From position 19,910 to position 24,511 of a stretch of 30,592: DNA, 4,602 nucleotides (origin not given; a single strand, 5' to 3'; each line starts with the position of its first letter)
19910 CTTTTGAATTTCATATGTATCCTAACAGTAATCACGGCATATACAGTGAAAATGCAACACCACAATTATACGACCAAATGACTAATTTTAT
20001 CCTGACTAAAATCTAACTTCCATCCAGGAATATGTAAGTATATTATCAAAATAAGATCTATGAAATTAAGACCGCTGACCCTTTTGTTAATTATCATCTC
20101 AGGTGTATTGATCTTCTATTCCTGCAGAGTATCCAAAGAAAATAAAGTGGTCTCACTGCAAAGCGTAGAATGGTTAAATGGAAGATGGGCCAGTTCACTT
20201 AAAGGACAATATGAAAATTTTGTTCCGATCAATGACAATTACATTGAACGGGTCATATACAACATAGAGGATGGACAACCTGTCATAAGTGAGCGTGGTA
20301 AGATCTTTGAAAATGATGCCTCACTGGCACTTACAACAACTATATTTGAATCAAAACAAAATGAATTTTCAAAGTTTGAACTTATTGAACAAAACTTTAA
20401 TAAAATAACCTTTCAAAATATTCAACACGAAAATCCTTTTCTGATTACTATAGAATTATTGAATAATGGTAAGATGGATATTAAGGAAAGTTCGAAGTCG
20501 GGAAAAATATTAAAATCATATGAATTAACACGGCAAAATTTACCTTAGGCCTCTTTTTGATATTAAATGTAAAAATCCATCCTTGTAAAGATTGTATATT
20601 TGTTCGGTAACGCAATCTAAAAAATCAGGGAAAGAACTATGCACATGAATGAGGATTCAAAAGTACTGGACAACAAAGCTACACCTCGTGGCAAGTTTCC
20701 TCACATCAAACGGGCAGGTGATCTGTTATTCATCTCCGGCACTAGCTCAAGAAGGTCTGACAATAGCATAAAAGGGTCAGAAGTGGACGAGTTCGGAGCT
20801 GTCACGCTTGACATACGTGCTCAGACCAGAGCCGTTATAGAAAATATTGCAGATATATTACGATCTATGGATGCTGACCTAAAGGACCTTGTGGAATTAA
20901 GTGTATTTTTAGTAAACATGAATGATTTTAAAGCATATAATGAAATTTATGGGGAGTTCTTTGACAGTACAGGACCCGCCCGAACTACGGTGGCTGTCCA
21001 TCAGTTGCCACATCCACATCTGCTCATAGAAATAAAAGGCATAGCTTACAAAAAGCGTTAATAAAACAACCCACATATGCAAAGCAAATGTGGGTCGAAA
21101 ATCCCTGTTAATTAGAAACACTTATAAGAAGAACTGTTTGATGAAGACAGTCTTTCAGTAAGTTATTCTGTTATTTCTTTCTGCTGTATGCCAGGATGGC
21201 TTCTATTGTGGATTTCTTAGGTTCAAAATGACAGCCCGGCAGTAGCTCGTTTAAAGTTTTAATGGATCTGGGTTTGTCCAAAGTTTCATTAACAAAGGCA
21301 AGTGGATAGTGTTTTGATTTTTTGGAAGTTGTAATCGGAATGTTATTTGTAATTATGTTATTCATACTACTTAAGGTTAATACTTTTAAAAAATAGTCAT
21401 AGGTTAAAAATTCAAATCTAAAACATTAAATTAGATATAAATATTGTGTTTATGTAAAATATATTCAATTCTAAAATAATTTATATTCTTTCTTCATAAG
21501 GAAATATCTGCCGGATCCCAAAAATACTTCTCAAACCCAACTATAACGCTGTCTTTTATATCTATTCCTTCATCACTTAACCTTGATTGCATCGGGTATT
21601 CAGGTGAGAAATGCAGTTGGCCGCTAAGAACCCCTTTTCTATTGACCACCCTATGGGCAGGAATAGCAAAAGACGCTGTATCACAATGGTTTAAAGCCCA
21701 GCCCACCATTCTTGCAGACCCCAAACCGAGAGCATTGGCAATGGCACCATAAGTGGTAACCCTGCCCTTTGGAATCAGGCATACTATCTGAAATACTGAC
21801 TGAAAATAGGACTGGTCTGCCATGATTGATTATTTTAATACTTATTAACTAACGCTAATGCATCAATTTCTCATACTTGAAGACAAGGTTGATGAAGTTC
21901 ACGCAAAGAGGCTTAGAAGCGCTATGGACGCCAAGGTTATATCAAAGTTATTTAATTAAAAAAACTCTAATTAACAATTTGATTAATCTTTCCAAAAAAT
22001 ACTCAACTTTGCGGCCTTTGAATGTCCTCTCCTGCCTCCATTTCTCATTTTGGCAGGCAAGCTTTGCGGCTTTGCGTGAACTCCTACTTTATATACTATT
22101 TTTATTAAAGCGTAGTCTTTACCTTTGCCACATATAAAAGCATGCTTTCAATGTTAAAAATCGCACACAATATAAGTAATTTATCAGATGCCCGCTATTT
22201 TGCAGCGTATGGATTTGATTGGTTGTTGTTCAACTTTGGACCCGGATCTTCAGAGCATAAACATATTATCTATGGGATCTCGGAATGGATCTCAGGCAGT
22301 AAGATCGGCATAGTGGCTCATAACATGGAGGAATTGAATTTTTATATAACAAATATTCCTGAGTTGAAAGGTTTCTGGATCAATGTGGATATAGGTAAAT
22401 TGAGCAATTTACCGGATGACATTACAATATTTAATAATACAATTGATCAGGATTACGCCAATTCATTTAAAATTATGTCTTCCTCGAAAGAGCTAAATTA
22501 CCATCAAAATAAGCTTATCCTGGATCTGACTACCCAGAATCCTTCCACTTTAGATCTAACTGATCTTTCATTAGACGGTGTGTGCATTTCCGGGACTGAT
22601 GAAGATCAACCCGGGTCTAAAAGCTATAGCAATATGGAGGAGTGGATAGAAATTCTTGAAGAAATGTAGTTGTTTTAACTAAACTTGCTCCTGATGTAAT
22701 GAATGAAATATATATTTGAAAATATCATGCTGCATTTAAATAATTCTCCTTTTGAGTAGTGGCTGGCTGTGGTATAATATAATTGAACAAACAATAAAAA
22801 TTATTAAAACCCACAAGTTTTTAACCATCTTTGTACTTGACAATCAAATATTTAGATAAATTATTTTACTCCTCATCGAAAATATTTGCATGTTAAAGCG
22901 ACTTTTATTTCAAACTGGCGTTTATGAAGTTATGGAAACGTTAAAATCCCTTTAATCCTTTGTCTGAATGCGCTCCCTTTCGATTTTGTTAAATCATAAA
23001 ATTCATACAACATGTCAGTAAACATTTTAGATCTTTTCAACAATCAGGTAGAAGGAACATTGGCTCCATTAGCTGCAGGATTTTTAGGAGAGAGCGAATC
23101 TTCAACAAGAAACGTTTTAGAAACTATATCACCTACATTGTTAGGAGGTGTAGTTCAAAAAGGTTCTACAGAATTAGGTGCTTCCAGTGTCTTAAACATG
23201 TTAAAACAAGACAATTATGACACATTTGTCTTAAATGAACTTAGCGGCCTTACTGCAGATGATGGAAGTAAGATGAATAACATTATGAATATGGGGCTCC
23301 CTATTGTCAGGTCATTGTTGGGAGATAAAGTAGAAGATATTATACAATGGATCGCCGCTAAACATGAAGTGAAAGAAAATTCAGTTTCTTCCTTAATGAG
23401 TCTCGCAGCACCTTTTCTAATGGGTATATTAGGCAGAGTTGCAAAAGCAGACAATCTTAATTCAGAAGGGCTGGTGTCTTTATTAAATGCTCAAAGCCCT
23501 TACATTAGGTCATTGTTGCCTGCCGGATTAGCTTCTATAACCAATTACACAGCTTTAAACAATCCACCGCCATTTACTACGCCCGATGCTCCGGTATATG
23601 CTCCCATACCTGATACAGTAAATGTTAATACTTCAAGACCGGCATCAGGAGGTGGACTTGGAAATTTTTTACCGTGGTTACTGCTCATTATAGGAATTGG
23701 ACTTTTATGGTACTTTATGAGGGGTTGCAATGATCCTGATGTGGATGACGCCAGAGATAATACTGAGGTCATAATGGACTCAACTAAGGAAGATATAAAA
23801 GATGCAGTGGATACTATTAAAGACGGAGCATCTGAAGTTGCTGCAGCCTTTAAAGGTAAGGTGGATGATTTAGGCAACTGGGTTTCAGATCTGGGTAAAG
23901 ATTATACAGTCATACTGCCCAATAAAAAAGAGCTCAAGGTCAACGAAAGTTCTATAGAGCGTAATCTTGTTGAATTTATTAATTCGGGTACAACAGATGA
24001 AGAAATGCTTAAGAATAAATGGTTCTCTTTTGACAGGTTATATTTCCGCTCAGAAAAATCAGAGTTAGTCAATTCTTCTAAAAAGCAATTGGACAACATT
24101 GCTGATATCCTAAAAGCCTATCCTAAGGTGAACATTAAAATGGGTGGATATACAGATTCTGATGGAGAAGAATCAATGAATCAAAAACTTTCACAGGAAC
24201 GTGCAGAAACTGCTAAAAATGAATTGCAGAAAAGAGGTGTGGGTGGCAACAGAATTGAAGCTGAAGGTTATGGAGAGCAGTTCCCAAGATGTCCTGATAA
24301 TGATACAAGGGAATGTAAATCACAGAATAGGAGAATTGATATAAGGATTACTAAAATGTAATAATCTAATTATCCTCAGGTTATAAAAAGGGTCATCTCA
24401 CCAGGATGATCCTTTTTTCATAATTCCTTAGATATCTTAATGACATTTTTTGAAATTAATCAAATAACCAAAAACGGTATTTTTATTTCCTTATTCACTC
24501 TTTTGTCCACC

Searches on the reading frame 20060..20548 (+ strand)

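Call 45: search_protein_families(library=pfam, proteins=[window:20060-20548:+], max_evalue=0.01)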
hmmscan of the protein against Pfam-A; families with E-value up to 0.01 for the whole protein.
window:20060-20548:+ (162 aa): 1 family
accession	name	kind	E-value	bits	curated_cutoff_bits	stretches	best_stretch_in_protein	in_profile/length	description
PF19780.4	DUF6265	-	2.3e-05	25.2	23.8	1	37-141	1-112/116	Domain of unknown function (DUF6265)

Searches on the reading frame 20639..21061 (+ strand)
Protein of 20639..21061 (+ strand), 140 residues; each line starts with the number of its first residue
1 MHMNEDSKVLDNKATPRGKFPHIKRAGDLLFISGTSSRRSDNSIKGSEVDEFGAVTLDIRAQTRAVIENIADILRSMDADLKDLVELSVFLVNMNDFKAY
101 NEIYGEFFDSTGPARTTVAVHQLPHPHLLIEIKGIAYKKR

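Call 45: search_protein_families(library=pfam, proteins=[window:20639-21061:+], max_evalue=0.01)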
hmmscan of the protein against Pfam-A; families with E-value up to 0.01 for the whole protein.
window:20639-21061:+ (140 aa): 1 family
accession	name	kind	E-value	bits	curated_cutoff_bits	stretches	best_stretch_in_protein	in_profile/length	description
PF01042.26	Ribonuc_L-PSP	-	1.9e-25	89.7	27.3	1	15-137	6-120/121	Endoribonuclease L-PSP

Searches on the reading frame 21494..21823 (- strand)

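Call 45: search_protein_families(library=pfam, proteins=[window:21494-21823:-], max_evalue=0.01)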
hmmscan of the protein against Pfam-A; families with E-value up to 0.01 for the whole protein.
window:21494-21823:- (109 aa): 1 family
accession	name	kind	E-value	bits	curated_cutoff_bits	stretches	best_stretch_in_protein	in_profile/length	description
PF01035.26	DNA_binding_1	-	2.3e-18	66.2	27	1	7-84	3-78/81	6-O-methylguanine DNA methyltransferase, DNA binding domain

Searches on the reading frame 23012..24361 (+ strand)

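Call 45: search_protein_families(library=pfam, proteins=[window:23012-24361:+], max_evalue=0.01)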
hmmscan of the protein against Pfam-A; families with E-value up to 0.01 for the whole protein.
window:23012-24361:+ (449 aa): 2 families
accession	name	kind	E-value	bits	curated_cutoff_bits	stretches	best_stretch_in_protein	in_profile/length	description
PF06078.17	DUF937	-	4.2e-26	92.4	25.4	1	7-142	1-134/135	Bacterial protein of unknown function (DUF937)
PF00691.25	OmpA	-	5.3e-17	62.4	27.2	1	344-427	1-86/98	OmpA family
